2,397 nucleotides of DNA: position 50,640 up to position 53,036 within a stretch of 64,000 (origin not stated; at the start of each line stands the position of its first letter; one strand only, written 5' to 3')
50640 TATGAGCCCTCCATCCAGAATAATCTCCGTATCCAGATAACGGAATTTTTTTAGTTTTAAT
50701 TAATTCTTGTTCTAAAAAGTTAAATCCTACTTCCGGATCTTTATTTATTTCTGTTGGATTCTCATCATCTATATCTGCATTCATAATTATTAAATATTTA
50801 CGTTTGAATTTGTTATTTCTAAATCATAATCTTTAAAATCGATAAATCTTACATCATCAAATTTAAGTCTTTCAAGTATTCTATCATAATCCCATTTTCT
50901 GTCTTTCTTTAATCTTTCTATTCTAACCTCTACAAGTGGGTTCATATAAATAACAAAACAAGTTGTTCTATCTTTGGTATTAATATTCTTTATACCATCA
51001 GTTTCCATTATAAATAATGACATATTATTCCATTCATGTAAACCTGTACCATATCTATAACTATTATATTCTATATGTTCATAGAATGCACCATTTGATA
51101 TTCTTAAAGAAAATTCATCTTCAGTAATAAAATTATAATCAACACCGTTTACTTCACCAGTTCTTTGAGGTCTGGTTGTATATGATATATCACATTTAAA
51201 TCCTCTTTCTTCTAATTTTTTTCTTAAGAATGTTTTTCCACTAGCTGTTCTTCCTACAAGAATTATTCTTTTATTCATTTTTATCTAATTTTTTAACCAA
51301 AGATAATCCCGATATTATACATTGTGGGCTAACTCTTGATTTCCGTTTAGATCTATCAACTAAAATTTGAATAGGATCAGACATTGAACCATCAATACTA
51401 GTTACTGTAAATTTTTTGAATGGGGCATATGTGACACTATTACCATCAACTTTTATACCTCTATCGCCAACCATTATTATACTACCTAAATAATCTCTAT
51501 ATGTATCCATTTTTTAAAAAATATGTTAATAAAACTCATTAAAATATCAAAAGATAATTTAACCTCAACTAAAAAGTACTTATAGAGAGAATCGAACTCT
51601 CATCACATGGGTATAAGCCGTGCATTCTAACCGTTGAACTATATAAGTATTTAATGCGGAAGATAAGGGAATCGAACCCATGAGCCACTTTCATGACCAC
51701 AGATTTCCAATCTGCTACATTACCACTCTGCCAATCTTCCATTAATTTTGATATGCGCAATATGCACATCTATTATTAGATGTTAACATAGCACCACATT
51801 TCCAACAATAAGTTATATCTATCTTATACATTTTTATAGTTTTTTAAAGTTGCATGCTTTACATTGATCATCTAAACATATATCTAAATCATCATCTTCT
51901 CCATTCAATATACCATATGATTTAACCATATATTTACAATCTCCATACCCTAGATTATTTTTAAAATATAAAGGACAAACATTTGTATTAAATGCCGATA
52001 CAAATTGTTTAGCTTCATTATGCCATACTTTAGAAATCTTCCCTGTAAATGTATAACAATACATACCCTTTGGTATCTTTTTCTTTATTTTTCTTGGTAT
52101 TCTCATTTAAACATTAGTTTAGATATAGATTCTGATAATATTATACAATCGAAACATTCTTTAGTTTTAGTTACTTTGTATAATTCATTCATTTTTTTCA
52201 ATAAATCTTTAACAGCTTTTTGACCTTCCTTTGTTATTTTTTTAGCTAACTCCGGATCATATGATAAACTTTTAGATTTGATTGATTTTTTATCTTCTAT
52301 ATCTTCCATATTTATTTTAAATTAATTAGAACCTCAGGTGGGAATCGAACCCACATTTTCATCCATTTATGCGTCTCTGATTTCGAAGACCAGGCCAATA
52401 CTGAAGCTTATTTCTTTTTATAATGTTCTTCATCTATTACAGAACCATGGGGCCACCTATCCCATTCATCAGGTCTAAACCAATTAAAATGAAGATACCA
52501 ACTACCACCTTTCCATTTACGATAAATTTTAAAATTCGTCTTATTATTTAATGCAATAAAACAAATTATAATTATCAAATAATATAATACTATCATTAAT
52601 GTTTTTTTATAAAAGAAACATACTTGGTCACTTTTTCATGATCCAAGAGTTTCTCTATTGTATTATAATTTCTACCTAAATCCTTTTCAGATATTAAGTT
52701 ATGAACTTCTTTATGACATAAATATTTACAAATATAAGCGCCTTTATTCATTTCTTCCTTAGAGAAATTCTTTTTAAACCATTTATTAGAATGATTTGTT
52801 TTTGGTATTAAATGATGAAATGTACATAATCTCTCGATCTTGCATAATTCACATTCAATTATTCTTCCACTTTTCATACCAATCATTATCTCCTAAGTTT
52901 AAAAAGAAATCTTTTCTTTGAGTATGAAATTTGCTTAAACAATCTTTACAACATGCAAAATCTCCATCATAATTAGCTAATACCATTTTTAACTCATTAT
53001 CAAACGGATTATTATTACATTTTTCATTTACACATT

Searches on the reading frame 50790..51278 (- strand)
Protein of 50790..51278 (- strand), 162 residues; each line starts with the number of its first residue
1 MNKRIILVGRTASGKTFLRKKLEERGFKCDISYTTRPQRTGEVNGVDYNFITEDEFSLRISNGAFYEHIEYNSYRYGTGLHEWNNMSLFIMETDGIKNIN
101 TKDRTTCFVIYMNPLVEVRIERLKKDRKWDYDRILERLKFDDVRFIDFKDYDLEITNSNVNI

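Call 3: search_protein_families(library=pfam, proteins=[window:50790-51278:-], max_evalue=0.1)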
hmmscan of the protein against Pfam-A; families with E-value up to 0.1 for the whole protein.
window:50790-51278:- (162 aa): 3 families
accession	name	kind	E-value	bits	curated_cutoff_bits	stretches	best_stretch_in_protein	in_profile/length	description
PF00625.27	Guanylate_kin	-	7.3e-19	68.6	25.2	1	2-160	2-168/182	Guanylate kinase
PF10662.15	PduV-EutP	-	0.003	17.8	21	1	3-27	2-26/143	Ethanolamine utilisation - propanediol utilisation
PF13238.12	AAA_18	-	0.024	15.5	29.4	1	5-131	1-116/128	AAA domain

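Call 4: search_protein_families(library=phrogs, proteins=[window:50790-51278:-], max_evalue=0.01)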
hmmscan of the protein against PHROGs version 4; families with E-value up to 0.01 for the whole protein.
window:50790-51278:- (162 aa): 1 family
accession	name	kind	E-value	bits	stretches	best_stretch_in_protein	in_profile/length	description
phrog_1815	-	other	6.2e-33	115.7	1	1-160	2-166/197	guanylate kinase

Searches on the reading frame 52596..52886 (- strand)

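Call 3: search_protein_families(library=pfam, proteins=[window:52596-52886:-], max_evalue=0.1)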
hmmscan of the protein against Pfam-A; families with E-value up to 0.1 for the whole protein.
window:52596-52886:- (96 aa): 1 family
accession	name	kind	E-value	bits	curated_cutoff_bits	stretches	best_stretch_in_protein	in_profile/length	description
PF23871.1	DUF7226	-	0.022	15.1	27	1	16-79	69-132/142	Domain of unknown function (DUF7226)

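Call 4: search_protein_families(library=phrogs, proteins=[window:52596-52886:-], max_evalue=0.01)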
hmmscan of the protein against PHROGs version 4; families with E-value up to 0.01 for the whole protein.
window:52596-52886:- (96 aa): 1 family
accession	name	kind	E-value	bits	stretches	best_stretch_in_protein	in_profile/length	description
phrog_2255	-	DNA, RNA and nucleotide metabolism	0.0049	17.4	1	10-85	111-192/211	HNH endonuclease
